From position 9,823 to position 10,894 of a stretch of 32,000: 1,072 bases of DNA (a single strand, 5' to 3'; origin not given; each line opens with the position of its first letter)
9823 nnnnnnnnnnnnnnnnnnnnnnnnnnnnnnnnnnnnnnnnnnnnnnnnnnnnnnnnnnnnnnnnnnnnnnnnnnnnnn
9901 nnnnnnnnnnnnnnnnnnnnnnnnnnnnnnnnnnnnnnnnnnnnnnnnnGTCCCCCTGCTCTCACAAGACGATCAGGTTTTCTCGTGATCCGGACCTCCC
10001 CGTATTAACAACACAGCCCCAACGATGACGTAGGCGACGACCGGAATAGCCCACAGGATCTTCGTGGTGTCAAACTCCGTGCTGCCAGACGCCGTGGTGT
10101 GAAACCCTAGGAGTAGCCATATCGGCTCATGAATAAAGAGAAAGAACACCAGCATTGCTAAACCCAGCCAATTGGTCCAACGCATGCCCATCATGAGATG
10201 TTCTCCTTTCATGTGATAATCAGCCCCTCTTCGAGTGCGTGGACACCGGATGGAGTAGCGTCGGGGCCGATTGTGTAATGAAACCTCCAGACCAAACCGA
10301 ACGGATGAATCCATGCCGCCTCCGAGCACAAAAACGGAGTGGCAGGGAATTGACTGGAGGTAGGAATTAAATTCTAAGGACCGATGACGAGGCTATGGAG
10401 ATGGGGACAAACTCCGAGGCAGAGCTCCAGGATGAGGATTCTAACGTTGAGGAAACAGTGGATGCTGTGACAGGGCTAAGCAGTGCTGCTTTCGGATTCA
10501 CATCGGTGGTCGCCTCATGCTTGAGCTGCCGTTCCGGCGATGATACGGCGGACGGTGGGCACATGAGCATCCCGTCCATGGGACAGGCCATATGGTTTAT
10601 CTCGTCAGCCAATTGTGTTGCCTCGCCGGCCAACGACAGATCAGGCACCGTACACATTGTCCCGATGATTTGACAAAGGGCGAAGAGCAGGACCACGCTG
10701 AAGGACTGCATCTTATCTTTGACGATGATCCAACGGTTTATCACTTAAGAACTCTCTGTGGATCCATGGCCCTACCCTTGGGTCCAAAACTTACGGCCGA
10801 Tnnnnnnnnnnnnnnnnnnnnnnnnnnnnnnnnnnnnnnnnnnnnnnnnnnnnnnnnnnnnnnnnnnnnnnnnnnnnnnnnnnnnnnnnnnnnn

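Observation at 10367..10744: Copy 1 of the Cys/Met-rich protein family, heading a small-TM-protein / multicopper-oxidase operon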

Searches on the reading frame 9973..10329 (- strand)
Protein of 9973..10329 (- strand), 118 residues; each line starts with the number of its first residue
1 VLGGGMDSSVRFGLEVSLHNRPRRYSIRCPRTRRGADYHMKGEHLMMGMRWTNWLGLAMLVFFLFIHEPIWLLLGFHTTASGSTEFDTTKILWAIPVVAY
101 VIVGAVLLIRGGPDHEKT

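Call 5: search_protein_families(library=pfam, proteins=[window:9973-10329:-], max_evalue=0.01)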
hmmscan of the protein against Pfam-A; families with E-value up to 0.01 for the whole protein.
window:9973-10329:- (118 aa): 0 families

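Call 6: search_protein_families(library=ncbifam, proteins=[window:9973-10329:-], max_evalue=0.1)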
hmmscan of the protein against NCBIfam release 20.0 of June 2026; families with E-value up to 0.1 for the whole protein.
window:9973-10329:- (118 aa): 1 family
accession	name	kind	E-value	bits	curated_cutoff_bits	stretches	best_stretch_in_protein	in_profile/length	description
NF045951.1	MAG0110_fam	subfamily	0.077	12.3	98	1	51-105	77-132/237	MAG0110 family membrane protein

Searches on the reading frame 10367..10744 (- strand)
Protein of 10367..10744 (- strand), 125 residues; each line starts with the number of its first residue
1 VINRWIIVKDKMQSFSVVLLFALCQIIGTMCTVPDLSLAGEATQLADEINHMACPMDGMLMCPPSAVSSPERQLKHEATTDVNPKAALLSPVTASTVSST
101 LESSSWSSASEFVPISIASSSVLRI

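Call 5: search_protein_families(library=pfam, proteins=[window:10367-10744:-], max_evalue=0.01)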
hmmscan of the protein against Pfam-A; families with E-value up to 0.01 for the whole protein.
window:10367-10744:- (125 aa): 0 families

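Call 6: search_protein_families(library=ncbifam, proteins=[window:10367-10744:-], max_evalue=0.1)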
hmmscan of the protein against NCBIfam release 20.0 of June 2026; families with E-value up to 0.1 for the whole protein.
window:10367-10744:- (125 aa): 0 families

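Call 7: find_homologous_proteins(query=window:10367-10744:-, max_evalue=0.01)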
Query window:10367-10744:- (125 aa): 253 proteins with E <= 0.01 among 308 candidates; the best 120 are listed.
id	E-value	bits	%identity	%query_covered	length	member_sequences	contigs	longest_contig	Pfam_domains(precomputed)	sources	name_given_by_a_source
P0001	3.4e-72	258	99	100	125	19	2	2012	-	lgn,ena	-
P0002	8.6e-60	218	85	99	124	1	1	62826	-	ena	-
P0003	4.1e-58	212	94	91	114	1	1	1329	-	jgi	jgi:hypothetical protein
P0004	3.0e-55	203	81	99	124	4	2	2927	-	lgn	-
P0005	7.8e-55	202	81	99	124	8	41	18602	-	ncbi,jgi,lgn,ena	jgi:hypothetical protein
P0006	5.0e-52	193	75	99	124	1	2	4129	-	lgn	-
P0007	1.4e-50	188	73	100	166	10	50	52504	-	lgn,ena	-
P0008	4.8e-50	186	75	99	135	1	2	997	-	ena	-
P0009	6.2e-50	186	73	99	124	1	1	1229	-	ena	-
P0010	3.3e-49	184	74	100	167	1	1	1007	-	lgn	-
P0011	5.4e-48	180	72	99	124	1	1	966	-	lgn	-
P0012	1.1e-47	179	72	99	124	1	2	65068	-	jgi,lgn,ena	-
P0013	2.0e-47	178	70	99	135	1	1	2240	-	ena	-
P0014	2.1e-47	178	71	99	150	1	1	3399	-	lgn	-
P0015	2.7e-47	178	73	97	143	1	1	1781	-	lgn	-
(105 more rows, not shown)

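Call 12: search_solved_structures(query=A1, max_evalue=10)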
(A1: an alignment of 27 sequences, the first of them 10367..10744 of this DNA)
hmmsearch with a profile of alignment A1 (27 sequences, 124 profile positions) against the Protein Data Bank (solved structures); distinct sequences matched with E-value up to 10: 1.
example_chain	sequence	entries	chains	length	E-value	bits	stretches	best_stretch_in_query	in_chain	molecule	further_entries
6hiv_AY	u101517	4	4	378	2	11.8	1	38-98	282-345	uL24m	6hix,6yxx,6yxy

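Call 13: search_protein_families(library=pfam, alignment_id=A1, max_evalue=10)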
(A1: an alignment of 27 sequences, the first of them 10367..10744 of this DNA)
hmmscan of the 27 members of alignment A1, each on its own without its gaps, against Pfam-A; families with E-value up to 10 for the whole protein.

A. member 1, window:10367-10744:- (125 aa): 0 families

B. families by the number of members that match (of 27 scanned): 4 families
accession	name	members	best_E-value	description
PF17750.6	Reo_sigmaC_M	1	0.064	Reovirus sigma C capsid protein triple beta spiral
PF03823.19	Neurokinin_B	1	0.16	Neurokinin B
PF04834.18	Adeno_E3_14_5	1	0.24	Early E3 14.5 kDa protein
PF12620.13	DUF3778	1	1.3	Protein of unknown function (DUF3778)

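Call 14: find_related_loci(query=A1, collection=genome_contigs, flank=10000)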
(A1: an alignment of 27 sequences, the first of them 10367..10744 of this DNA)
Query A1 (125 aa) in genome_contigs; peptide patterns used: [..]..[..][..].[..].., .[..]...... (x = any residue, [..] = any of these).
62 stretches matched a pattern; 58 encode a relative of the query (tblastn E <= 1e-3); 57 distinct loci.
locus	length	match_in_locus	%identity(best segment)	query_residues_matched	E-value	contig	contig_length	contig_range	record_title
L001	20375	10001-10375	80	1-125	2e-52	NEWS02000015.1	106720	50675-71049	MAG: Nitrospira sp. CG24B Nitrospira_sp_RSF15_CG24_B_15, whole genome shotgun sequence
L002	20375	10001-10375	69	1-125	2e-52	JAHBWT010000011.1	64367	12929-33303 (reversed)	MAG: Nitrospira sp. isolate ACE_NIT12 NIT12_11, whole genome shotgun sequence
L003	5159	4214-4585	71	2-125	4e-52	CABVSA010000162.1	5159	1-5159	MAG: uncultured Nitrospira sp. isolate Nitrospira sp. RBC100 genome assembly, contig: MAG100_162, whole genome shotgun s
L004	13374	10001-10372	69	2-125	8e-52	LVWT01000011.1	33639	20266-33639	MAG: Nitrospira sp. SG-bin2 contig1425, whole genome shotgun sequence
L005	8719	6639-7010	67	2-125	3e-51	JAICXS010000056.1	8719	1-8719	MAG: Nitrospiraceae bacterium isolate LS_FP_2_bin.130 k141_5126617_length_8719_cov_9.8065, whole genome shotgun sequence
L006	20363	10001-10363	65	5-125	3e-48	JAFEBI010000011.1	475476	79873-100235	MAG: Nitrospira sp. isolate KAN-bin2 Nitrospira-sp.-KAN-bin2__11__length-475476, whole genome shotgun sequence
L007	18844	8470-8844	62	1-125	5e-47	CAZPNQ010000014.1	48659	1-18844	MAG TPA_asm: uncultured Nitrospira sp. isolate SRP302895_co1_110 genome assembly, contig: NODE_1275_length_48659_cov_9.1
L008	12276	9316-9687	62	2-125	2e-46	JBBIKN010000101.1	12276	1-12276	MAG: Nitrospira sp. isolate QH2F170213_bin_187 NODE_1776_length_12276_cov_15.450945, whole genome shotgun sequence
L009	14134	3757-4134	68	2-125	2e-44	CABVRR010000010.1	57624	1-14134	MAG: uncultured Nitrospira sp. isolate Nitrospira sp. RBC044 genome assembly, contig: MAG044_10, whole genome shotgun se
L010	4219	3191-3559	54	2-125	7e-38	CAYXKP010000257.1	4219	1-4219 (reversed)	MAG TPA_asm: uncultured Nitrospira sp. isolate binchicken_co311_157 genome assembly, contig: NODE_28357_length_4219_cov_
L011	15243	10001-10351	55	9-125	2e-37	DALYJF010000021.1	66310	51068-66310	MAG TPA_asm: Nitrospira sp. isolate CTOTU46610 NODE_43_length_66310_cov_5.203683, whole genome shotgun sequence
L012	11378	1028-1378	52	9-125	6e-37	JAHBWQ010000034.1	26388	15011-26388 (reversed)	MAG: Nitrospira sp. isolate ACE_NIT9 NIT9_34, whole genome shotgun sequence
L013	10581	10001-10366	67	2-125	6e-47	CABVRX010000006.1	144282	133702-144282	MAG: uncultured Nitrospira sp. isolate Nitrospira sp. RBC093 genome assembly, contig: MAG093_6, whole genome shotgun seq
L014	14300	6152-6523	76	1-125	1e-59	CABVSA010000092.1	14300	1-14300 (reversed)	MAG: uncultured Nitrospira sp. isolate Nitrospira sp. RBC100 genome assembly, contig: MAG100_92, whole genome shotgun se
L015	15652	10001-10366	54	1-125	1e-34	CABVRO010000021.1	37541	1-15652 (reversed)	MAG: uncultured Nitrospira sp. isolate Nitrospira sp. RBC085 genome assembly, contig: MAG085_21, whole genome shotgun se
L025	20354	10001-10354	50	6-125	2e-31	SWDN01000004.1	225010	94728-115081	MAG: Nitrospira sp. isolate RSF48 Nitrospira_sp_RSF48_4, whole genome shotgun sequence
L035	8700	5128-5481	48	6-125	8e-28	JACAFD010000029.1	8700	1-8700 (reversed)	MAG: Nitrospirae bacterium isolate L.E.N.18 k119_399012, whole genome shotgun sequence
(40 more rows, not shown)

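Call 24: search_protein_representatives(alignment_id=A1)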
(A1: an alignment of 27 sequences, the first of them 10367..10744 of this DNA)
Query: 27 sequences, 124 profile positions. Proteins with E-value up to 0.001 (for the whole library): 75; up to 1e-10: 59; up to 1e-30: 18. The best 75 are listed.
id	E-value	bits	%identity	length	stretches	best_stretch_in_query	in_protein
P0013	4.9e-61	220.6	-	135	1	1-124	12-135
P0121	8.7e-47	174.5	-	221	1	1-124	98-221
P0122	1.1e-46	174.2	-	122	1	6-124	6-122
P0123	5.3e-45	168.8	-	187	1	4-124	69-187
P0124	1.6e-43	164.0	-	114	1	11-124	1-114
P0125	3.5e-41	156.4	-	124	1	3-124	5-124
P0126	1.1e-40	154.9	-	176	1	3-124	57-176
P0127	8.1e-40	152.0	-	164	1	5-124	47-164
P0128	1.0e-36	142.0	-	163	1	4-124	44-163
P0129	7.4e-36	139.2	-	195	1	8-124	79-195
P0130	3.7e-35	137.0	-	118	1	8-124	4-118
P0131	1.3e-34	135.3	-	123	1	14-124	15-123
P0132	1.9e-34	134.7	-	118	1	6-124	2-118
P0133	7.0e-34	132.9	-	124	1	14-124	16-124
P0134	1.7e-32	128.4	-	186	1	1-124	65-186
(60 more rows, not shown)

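Call 32: predict_structure(alignment_id=A1)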
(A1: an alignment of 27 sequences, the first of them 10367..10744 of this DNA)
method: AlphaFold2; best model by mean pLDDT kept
length: 125 residues; sequences in the alignment: 27
mean_pLDDT: 50.2   pTM: 0.19
mean pLDDT of the five models: 50.2, 50.1, 49.9, 48.2, 47.0
residues with pLDDT >= 90: 0; 70-90: 10; 50-70: 41; < 50: 74
segments of 3 or more residues with pLDDT < 50: 33-48, 65-69, 71-110, 121-125
pLDDT, mean of each block of 10 residues (from residue 1): 54 68 68 46 48 53 48 41 41 41 43 52 47
secondary structure, 60 per line:
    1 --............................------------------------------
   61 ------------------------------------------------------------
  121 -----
elements in order: H3-30

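Call 70: search_protein_families(library=ncbifam, proteins=[L025:10401-12416:+, L035:5564-7444:+, L007:8952-10907:+], max_evalue=0.00001)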
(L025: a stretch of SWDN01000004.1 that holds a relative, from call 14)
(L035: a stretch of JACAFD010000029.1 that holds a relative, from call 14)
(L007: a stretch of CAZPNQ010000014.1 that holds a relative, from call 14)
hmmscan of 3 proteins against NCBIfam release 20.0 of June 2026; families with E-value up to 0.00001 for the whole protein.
L025:10401-12416:+ (672 aa): 7 families
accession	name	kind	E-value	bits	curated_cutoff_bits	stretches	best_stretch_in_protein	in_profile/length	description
TIGR01480.1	copper_res_A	subfamily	1.3e-251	836.2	478.95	1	52-669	6-592/593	copper resistance system multicopper oxidase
TIGR03388.1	ascorbase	equivalog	2.9e-43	148.4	614.8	2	107-235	14-147/542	L-ascorbate oxidase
TIGR03389.1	laccase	equivalog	7e-32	110.9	558.9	1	111-249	20-163/539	laccase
TIGR03390.1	ascorbOXfungal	equivalog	2e-31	109.1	445.35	1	112-373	26-263/538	L-ascorbate oxidase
NF008205.1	PRK10965.1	equivalog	6.9e-28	97.7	525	1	86-198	37-148/529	multicopper oxidase CueO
TIGR02376.1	Cu_nitrite_red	equivalog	7.5e-12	45.2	296.3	1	97-252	30-194/326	copper-containing nitrite reductase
NF008135.0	PRK10883.1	equivalog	3.4e-10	39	581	1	93-195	44-145/471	cell division protein FtsP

L035:5564-7444:+ (627 aa): 7 families
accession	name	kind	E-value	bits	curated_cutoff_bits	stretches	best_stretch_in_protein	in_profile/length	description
TIGR01480.1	copper_res_A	subfamily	1.8e-247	822.6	478.95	1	11-624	4-592/593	copper resistance system multicopper oxidase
TIGR03388.1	ascorbase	equivalog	1.1e-45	156.4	614.8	2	68-195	15-147/542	L-ascorbate oxidase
TIGR03389.1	laccase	equivalog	1.3e-32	113.3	558.9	1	74-209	23-163/539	laccase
TIGR03390.1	ascorbOXfungal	equivalog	6.3e-31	107.5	445.35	1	76-195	30-153/538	L-ascorbate oxidase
NF008205.1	PRK10965.1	equivalog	2.5e-29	102.5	525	1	13-158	1-148/529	multicopper oxidase CueO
TIGR02376.1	Cu_nitrite_red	equivalog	4.6e-11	42.6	296.3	1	57-211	30-193/326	copper-containing nitrite reductase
NF008135.0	PRK10883.1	equivalog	2.7e-09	36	581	0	54-156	45-146/471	cell division protein FtsP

L007:8952-10907:+ (652 aa): 7 families
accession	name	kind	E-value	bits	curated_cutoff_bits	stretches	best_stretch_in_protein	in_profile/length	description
TIGR01480.1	copper_res_A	subfamily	3.3e-242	805.2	478.95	1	41-647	6-592/593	copper resistance system multicopper oxidase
TIGR03388.1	ascorbase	equivalog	1.3e-48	166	614.8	3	100-227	15-147/542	L-ascorbate oxidase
TIGR03390.1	ascorbOXfungal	equivalog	1.2e-34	119.8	445.35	1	102-365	24-263/538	L-ascorbate oxidase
TIGR03389.1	laccase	equivalog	1.9e-34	119.4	558.9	1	103-240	20-162/539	laccase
NF008205.1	PRK10965.1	equivalog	4.6e-31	108.2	525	1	41-190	1-148/529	multicopper oxidase CueO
TIGR02376.1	Cu_nitrite_red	equivalog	5.3e-17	62.1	296.3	1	89-245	30-195/326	copper-containing nitrite reductase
NF008135.0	PRK10883.1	equivalog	9.1e-14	50.8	581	1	41-196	3-154/471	cell division protein FtsP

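Call 91: predict_structure(alignment_id=A6)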
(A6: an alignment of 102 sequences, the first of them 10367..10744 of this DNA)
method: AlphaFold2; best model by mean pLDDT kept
length: 125 residues; sequences in the alignment: 102
mean_pLDDT: 54.3   pTM: 0.23
mean pLDDT of the five models: 54.3, 53.5, 53.5, 52.7, 51.9
residues with pLDDT >= 90: 0; 70-90: 26; 50-70: 41; < 50: 58
segments of 3 or more residues with pLDDT < 50: 34-39, 66-69, 72-111, 116-120
pLDDT, mean of each block of 10 residues (from residue 1): 73 83 74 50 53 57 51 44 41 38 41 49 50
secondary structure, 60 per line:
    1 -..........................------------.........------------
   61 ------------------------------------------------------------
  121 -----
elements in order: H2-27 H40-48
